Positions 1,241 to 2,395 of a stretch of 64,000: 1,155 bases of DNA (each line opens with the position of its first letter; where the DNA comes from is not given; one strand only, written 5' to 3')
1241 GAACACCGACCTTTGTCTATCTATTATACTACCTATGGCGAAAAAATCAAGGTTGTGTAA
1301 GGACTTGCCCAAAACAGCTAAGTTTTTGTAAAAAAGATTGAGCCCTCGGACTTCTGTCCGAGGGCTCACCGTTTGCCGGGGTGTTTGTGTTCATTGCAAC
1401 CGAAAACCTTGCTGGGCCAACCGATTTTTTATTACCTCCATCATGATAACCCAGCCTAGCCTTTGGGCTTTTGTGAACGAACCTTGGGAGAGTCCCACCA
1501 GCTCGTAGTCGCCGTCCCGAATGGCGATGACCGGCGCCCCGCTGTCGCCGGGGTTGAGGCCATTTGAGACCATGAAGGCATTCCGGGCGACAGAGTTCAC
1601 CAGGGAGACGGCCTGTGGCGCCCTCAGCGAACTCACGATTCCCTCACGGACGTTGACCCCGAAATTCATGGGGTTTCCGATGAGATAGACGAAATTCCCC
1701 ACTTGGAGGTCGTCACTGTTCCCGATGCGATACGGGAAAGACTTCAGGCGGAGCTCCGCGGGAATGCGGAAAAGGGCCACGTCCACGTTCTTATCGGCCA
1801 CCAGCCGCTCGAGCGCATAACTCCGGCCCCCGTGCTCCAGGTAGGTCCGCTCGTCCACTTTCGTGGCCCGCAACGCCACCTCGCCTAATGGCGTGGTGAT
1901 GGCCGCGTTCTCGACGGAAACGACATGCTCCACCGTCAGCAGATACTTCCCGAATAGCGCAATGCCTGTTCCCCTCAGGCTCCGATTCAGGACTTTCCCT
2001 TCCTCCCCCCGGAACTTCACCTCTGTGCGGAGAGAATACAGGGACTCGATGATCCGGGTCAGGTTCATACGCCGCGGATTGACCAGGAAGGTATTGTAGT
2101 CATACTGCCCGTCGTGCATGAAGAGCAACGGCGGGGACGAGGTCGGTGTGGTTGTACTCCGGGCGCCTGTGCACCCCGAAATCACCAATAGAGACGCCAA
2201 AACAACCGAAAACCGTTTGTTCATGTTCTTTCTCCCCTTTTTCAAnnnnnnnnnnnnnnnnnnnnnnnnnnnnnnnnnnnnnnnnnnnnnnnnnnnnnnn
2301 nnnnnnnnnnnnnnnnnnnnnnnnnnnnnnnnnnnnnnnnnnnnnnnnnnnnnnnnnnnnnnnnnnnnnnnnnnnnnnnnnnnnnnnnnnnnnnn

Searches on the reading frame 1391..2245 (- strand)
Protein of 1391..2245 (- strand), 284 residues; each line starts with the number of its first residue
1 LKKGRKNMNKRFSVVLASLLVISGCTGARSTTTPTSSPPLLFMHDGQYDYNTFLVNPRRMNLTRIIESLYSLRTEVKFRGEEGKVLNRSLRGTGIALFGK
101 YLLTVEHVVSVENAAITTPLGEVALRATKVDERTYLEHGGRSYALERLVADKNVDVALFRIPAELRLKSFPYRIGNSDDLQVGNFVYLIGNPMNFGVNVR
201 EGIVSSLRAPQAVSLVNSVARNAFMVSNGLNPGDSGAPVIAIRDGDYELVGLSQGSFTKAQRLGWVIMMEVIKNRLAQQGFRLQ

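Call 8: search_protein_families(library=pfam, proteins=[window:1391-2245:-], max_evalue=0.01)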
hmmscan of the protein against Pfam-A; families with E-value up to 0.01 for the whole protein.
window:1391-2245:- (284 aa): 2 families
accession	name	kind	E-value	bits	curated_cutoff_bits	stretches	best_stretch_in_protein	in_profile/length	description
PF13365.12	Trypsin_2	-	2.8e-15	57.8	27.6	1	92-251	1-143/144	Trypsin-like peptidase domain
PF00089.32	Trypsin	-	1.7e-06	28.5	20.6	1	92-261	27-203/220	Trypsin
